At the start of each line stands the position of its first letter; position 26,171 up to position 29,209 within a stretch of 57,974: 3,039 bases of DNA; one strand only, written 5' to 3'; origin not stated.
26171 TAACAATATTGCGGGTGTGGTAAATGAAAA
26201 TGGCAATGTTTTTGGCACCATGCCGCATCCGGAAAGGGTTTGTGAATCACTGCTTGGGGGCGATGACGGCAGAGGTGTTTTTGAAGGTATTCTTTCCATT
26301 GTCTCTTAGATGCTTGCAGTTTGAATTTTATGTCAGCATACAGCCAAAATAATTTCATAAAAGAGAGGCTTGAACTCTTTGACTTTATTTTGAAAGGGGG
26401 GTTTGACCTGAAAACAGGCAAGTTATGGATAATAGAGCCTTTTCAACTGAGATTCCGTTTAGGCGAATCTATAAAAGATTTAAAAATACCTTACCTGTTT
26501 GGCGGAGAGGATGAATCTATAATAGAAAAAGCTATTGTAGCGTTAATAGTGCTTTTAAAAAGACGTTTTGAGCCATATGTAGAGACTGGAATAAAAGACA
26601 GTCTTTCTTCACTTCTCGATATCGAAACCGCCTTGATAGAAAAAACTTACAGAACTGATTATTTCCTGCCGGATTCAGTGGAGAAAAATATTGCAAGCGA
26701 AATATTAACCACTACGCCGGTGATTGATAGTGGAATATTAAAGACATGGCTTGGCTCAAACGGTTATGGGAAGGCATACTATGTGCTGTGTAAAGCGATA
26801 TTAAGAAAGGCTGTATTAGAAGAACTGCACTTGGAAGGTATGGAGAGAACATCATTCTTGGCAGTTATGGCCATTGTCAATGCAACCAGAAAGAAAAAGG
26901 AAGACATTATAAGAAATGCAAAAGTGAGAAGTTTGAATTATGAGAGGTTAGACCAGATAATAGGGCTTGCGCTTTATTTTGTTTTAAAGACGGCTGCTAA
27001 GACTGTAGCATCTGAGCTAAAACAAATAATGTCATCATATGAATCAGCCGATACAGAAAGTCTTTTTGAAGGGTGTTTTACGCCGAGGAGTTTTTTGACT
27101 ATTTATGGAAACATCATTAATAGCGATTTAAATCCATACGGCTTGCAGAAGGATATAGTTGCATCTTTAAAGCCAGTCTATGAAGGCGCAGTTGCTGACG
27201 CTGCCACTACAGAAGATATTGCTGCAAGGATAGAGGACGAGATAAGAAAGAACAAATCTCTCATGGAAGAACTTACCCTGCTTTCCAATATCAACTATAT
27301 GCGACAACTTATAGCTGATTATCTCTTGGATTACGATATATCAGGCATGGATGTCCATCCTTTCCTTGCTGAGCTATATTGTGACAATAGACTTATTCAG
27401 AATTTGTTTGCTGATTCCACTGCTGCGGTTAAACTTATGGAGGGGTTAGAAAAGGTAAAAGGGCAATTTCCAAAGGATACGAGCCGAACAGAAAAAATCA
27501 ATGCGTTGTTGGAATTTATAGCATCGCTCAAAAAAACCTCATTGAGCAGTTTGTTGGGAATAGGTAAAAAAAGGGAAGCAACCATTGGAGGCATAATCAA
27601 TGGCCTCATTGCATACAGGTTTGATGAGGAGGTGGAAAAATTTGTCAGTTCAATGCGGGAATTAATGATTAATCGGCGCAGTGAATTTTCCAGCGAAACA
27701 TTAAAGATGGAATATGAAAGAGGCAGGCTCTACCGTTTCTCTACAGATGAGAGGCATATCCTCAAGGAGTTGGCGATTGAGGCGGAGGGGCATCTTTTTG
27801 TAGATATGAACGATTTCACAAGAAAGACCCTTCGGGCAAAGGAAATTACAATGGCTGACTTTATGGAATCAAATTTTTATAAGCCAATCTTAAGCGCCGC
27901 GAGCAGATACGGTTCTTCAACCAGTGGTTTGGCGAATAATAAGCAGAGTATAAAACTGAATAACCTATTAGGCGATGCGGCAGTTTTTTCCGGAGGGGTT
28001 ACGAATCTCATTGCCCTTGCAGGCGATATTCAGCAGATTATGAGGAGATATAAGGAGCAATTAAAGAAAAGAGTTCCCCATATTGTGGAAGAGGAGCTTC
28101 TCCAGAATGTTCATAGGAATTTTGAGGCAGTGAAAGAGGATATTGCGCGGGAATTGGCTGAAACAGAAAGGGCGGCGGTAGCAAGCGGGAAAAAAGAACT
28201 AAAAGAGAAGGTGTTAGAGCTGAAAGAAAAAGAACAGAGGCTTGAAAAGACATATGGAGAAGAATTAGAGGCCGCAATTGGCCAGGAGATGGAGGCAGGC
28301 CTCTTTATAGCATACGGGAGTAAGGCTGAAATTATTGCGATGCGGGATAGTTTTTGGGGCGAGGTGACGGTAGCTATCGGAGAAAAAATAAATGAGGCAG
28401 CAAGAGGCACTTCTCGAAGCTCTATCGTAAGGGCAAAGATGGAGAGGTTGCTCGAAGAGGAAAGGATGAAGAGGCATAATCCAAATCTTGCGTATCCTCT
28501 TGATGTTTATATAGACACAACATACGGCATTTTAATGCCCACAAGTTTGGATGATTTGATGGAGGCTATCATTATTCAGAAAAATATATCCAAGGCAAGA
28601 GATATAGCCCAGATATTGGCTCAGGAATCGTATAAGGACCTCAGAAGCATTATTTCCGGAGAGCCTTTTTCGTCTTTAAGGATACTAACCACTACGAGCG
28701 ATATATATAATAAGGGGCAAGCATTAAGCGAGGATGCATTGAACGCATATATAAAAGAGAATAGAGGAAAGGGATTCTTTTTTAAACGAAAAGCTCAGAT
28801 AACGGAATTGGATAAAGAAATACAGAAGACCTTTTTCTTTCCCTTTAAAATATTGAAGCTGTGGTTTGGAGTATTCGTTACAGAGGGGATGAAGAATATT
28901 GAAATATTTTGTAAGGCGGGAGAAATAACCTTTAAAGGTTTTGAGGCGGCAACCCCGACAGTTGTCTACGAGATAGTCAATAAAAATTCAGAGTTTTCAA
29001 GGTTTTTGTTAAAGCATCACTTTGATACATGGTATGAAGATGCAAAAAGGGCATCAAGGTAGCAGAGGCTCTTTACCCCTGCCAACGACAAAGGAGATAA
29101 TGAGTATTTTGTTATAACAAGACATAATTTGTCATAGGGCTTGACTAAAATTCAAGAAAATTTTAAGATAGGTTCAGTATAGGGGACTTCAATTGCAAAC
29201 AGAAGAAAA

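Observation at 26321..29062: A 913-aa orphan protein with a cryptic, split class III cyclase-like core sits where purL would be expected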

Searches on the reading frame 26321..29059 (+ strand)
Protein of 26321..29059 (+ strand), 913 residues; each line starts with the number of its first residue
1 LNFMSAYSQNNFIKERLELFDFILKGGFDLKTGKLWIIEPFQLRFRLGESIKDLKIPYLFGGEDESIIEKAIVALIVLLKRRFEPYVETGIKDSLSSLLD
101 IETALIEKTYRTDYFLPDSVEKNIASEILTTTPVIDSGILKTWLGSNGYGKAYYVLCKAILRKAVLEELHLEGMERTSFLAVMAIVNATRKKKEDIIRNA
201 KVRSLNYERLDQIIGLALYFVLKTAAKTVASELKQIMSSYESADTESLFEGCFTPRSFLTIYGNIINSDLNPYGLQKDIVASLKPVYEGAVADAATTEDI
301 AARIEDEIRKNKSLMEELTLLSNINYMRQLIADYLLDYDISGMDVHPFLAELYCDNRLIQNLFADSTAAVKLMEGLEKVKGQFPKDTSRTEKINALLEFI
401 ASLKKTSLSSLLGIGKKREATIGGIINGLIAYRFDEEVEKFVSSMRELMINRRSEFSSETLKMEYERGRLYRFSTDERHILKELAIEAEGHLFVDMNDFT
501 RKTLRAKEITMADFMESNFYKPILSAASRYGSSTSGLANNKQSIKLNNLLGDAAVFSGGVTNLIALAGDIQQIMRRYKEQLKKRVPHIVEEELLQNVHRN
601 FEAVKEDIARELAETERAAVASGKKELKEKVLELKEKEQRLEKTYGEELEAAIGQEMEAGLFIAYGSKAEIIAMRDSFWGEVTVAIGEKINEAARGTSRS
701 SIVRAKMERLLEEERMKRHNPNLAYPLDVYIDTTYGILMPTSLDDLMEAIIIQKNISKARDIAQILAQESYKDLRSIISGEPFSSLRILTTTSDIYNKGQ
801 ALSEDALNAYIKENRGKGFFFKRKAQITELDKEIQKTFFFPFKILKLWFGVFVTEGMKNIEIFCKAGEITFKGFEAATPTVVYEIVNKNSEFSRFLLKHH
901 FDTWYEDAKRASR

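Call 3: search_protein_families(library=pfam, proteins=[window:26321-29059:+], max_evalue=1)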
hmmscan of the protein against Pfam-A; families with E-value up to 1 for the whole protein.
window:26321-29059:+ (913 aa): 5 families
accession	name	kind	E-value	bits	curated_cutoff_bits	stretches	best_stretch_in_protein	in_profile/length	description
PF03961.19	FapA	-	0.019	15.1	31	1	570-704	151-267/272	Flagellar Assembly Protein A beta solenoid domain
PF17192.9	MukF_M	-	0.084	13.1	25.2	1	598-653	59-113/161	MukF middle domain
PF01544.23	CorA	-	0.15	11.8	27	1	541-642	66-164/292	CorA-like Mg2+ transporter protein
PF05183.17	RdRP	-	0.16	11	23.8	1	408-499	284-370/582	RNA dependent RNA polymerase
PF11740.13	KfrA_N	-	0.22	12.7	26.1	1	569-643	35-111/113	Plasmid replication region DNA-binding N-term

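Call 4: search_protein_families(library=ncbifam, proteins=[window:26321-29059:+], max_evalue=10)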
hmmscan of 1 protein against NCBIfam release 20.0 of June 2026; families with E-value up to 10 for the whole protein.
window:26321-29059:+ (913 aa): 0 families

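Call 5: search_solved_structures(query=window:26321-29059:+, max_evalue=10, show_alignments=3)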
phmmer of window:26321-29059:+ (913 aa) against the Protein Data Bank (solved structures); distinct sequences matched with E-value up to 10: 1.
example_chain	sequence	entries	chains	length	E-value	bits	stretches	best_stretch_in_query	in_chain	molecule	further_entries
4xa6_A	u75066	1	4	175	1.4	10.3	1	593-657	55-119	Gp7-MYH7(1777-1855)-EB1 chimera protein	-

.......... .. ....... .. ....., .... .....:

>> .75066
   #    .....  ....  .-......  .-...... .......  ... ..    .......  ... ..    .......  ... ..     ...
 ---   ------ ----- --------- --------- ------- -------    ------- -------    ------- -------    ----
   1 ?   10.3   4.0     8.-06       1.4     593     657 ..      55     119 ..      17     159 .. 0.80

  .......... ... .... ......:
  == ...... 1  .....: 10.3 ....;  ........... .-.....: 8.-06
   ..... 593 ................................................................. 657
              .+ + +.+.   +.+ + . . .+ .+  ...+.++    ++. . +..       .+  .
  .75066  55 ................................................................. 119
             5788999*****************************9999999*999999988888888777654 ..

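Call 6: find_homologous_proteins(query=window:26321-29059:+, max_evalue=0.001)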
Query window:26321-29059:+ (913 aa): 21 proteins with E <= 0.001 among 8000 candidates.
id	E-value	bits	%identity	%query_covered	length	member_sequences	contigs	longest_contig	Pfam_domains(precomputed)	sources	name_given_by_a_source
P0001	0.0e+0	1569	77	100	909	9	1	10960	-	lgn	-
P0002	0.0e+0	1410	70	99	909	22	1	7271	-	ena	-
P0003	0.0e+0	1394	70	99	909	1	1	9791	-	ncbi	-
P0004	0.0e+0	1376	70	99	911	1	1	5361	-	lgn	-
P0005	0.0e+0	1372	69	100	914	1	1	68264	-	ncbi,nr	ncbi:MAG: hypothetical protein HZB54_03445 [Deltaproteobacteria bacterium]|nr:hypothetical protein [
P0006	0.0e+0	1363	68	100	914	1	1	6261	-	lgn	-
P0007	0.0e+0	1359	69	99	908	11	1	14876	-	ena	-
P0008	0.0e+0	1332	68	100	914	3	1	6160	-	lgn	-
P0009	0.0e+0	1325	67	99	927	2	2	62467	-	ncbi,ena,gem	-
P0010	0.0e+0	1318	67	99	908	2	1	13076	-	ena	-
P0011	0.0e+0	1317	66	99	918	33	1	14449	-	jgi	-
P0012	0.0e+0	1310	66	99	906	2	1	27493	-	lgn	-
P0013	0.0e+0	1309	66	98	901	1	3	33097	-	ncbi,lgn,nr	ncbi:MAG: hypothetical protein HY266_01715 [Deltaproteobacteria bacterium]|nr:hypothetical protein [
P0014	0.0e+0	1302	65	99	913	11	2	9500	-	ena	-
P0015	0.0e+0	1302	65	99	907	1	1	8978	-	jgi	jgi:hypothetical protein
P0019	1.9e-231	789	44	100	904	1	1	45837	-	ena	-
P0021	1.0e-127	446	32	66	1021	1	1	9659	-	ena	-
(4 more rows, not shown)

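Call 14: find_encoding_contigs(protein=P0005, flank=10000, max_places=3)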
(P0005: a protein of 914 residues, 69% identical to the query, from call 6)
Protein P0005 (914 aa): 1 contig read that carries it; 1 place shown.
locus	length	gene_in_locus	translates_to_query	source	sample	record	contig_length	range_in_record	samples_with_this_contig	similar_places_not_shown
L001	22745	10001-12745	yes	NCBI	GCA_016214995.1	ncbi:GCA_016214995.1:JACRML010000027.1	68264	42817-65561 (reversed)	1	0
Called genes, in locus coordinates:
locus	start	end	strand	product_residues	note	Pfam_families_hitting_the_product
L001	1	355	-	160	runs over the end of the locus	-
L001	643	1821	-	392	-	PF01306:LacY_symp, PF05977:MFS_3 (faint), PF07690:MFS_1, PF12832:MFS_1_like, PF07690:MFS_1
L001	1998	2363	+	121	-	-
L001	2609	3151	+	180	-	PF00156:Pribosyltran, PF14681:UPRTase (faint)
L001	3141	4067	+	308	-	PF02729:OTCace_N, PF00185:OTCace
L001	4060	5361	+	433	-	PF07969:Amidohydro_3 (weak), PF01979:Amidohydro_1, PF12890:DHOase, PF07969:Amidohydro_3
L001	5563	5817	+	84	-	-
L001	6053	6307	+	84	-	-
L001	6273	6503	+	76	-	PF13470:PIN_3 (weak)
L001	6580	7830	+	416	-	PF04055:Radical_SAM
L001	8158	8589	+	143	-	PF01909:NTP_transf_2, PF18765:Polbeta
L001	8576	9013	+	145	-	PF01934:HepT-like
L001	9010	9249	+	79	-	PF02700:PurS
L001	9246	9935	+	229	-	PF13507:GATase_5, PF01965:DJ-1_PfpI (weak), PF07685:GATase_3 (weak)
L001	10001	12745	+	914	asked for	-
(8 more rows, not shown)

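Call 15: find_encoding_contigs(protein=P0019, flank=10000, max_places=3)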
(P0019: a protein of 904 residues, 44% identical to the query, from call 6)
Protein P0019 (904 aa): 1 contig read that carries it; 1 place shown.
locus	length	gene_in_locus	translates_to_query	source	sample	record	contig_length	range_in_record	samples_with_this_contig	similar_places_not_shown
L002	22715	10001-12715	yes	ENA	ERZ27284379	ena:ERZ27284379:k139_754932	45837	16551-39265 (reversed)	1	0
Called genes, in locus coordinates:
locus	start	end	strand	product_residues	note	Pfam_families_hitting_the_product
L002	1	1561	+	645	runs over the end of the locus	-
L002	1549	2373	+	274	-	-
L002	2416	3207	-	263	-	PF13646:HEAT_2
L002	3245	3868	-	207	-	PF25084:LbH_EIF2B, PF00132:Hexapep, PF25087:GMPPB_C (weak), PF14602:Hexapep_2, PF00132:Hexapep (weak)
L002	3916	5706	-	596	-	PF13424:TPR_12 (faint), PF13428:TPR_14 (faint), PF00515:TPR_1 (faint), PF13432:TPR_16 (weak), PF07719:TPR_2 (weak)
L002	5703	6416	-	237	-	PF00535:Glycos_transf_2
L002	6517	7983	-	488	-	PF13414:TPR_11 (faint), PF14559:TPR_19 (faint), PF00515:TPR_1 (faint), PF07719:TPR_2 (faint), PF13181:TPR_8 (faint)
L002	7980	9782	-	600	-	PF13414:TPR_11 (weak), PF00515:TPR_1, PF07719:TPR_2 (weak), PF13181:TPR_8 (weak), PF13414:TPR_11, PF13432:TPR_16, PF13414:TPR_11, PF14559:TPR_19, +19 more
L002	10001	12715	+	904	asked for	-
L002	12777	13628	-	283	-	-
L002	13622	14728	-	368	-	PF02568:ThiI, PF03054:tRNA_Me_trans, PF18297:NFACT-R_2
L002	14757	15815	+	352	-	PF01594:AI-2E_transport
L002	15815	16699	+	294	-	PF02163:Peptidase_M50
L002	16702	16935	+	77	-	PF00173:Cyt-b5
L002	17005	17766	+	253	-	PF00753:Lactamase_B, PF23023:Anti-Pycsar_Apyc1, PF12706:Lactamase_B_2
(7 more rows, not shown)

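Call 17: find_encoding_contigs(protein=P0021, flank=10000, max_places=3)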
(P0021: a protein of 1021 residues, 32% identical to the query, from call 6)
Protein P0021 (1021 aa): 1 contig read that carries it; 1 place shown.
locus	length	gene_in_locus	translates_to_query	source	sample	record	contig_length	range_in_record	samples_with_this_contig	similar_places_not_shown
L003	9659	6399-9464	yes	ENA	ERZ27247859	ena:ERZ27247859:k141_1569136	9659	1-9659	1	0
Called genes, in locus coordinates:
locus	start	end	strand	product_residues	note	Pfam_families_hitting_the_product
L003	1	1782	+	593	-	?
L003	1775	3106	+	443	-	PF01134:GIDA, PF01262:AlaDh_PNT_C (weak), PF01266:DAO (weak), PF07992:Pyr_redox_2 (weak), PF13450:NAD_binding_8 (weak)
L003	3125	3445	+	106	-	PF03091:CutA1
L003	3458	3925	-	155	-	PF05258:DciA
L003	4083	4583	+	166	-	PF00149:Metallophos (faint), PF12850:Metallophos_2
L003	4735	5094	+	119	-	PF01230:HIT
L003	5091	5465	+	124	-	PF06305:LapA_dom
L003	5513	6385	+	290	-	PF04055:Radical_SAM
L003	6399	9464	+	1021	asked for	-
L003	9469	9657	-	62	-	?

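Call 18: find_encoding_contigs(protein=P0009, flank=10000, max_places=3)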
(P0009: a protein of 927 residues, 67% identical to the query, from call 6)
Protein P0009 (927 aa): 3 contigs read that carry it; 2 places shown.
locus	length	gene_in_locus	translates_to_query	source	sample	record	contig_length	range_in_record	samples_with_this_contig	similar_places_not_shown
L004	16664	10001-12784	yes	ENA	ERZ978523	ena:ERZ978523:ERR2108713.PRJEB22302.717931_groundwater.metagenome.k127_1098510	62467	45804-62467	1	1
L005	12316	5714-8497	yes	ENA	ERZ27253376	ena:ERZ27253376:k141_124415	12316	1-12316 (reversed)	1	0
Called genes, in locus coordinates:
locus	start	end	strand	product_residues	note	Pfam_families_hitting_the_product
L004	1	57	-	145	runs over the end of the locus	PF06892:Phage_CP76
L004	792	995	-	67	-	-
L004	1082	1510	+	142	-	PF07022:Phage_CI_repr (faint)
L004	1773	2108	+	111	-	-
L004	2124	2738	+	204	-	-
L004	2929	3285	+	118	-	-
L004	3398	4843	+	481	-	PF00239:Resolvase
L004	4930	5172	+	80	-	-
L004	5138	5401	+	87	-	-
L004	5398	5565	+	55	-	-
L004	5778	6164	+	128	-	-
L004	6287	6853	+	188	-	PF00156:Pribosyltran, PF14681:UPRTase (faint)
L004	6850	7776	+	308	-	PF02729:OTCace_N, PF00185:OTCace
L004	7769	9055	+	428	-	PF07969:Amidohydro_3, PF12890:DHOase, PF01979:Amidohydro_1, PF07969:Amidohydro_3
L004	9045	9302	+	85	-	PF02700:PurS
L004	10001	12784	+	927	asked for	-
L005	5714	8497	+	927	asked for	-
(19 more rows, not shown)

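Call 20: search_protein_representatives(alignment_id=A1)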
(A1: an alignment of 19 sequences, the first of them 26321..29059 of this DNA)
Query: 19 sequences, 911 profile positions. Proteins with E-value up to 0.001 (for the whole library): 255; up to 1e-10: 213; up to 1e-30: 150. The best 150 are listed.
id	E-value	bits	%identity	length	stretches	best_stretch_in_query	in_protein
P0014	0.0e+00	1593.2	-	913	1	3-909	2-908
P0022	0.0e+00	1111.2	-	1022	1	1-909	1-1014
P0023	0.0e+00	1066.0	-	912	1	6-909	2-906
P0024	0.0e+00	1019.2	-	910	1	9-908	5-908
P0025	1.0e-293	993.2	-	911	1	8-909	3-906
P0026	8.9e-275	930.5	-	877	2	8-590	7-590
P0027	7.4e-267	904.3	-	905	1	7-908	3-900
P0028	1.0e-263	893.9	-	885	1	8-905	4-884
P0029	5.0e-259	878.4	-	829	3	6-588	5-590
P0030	2.3e-249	846.4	-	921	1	8-906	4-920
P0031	1.2e-248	844.0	-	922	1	7-908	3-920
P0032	7.7e-247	838.1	-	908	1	7-905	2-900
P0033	6.1e-234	795.4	-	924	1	7-906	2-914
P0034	1.6e-220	751.0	-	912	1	8-907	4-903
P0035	1.4e-219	747.9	-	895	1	9-906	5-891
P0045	3.6e-171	587.6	-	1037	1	11-906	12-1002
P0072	6.2e-110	385.0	-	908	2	423-906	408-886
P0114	9.3e-69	248.8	-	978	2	405-905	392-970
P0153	1.1e-37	145.9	-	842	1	261-900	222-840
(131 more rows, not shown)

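Call 21: predict_structure(alignment_id=A1)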
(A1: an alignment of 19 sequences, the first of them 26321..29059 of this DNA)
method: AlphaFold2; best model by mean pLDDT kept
length: 913 residues; sequences in the alignment: 19
mean_pLDDT: 60.4   pTM: 0.38
mean pLDDT of the five models: 60.4, 57.9, 56.7, 55.1, 54.7
residues with pLDDT >= 90: 15; 70-90: 337; 50-70: 259; < 50: 302
segments of 3 or more residues with pLDDT < 50: 1-9, 30-68, 85-118, 136-138, 201-205, 406-418, 444-456, 467-477, 500-510, 533-539, 549-551, 585-589, 653-707, 724-752, 754-756, 758-760, 762-800, 869-878
pLDDT, mean of each block of 10 residues (from residue 1): 37 59 56 45 38 34 43 53 42 30 27 39 67 54 56 81 80 67 73 63 54 79 84 70 57 72 59 79 88 75 85 83 82 71 74 78 79 89 81 88 53 41 78 73 43 50 48 46 53 56 44 61 78 45 59 60 72 71 51 69 83 72 60 78 69 38 26 29 32 31 46 60 43 29 42 47 44 37 36 36 72 79 87 74 81 79 72 42 72 85 89 75
secondary structure, 60 per line:
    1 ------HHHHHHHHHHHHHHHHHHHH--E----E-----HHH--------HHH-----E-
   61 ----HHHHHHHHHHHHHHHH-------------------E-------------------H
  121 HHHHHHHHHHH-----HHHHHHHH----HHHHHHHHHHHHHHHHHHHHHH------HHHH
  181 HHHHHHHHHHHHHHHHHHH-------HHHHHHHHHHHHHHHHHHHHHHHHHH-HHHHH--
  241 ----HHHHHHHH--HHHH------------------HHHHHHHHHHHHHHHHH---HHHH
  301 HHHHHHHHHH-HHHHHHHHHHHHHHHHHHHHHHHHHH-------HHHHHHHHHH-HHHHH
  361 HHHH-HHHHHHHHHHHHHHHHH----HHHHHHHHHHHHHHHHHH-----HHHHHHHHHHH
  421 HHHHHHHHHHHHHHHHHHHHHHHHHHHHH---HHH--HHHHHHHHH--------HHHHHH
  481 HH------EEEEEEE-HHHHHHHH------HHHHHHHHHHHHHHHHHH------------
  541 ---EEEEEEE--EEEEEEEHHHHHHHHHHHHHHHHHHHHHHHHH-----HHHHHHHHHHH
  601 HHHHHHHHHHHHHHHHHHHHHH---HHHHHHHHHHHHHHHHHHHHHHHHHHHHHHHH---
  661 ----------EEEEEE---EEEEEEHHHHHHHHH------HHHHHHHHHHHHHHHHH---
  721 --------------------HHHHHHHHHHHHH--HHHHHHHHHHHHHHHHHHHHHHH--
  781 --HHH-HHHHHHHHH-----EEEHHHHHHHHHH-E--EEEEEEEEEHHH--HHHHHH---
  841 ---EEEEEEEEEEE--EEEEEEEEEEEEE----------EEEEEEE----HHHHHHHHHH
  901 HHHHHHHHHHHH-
elements in order (helices of 4 or more, strands of 3 or more residues): H7-26 H65-80 H120-131 H137-144 H149-170 H177-199 H207-232 H234-238 H245-252 H255-258 H277-293 H297-310 H312-337 H345-354 H356-364 H366-382 H387-404 H410-449 H458-466 H475-482 E489-495 H497-504 H511-528 E544-550 E553-559 H560-584 H590-622 H626-657 E671-676 E680-685 H686-694 H701-717 H741-753 H756-778 H787-795 E801-803 H804-813 E818-826 H832-837 E844-854 E857-869 E880-886 H891-912
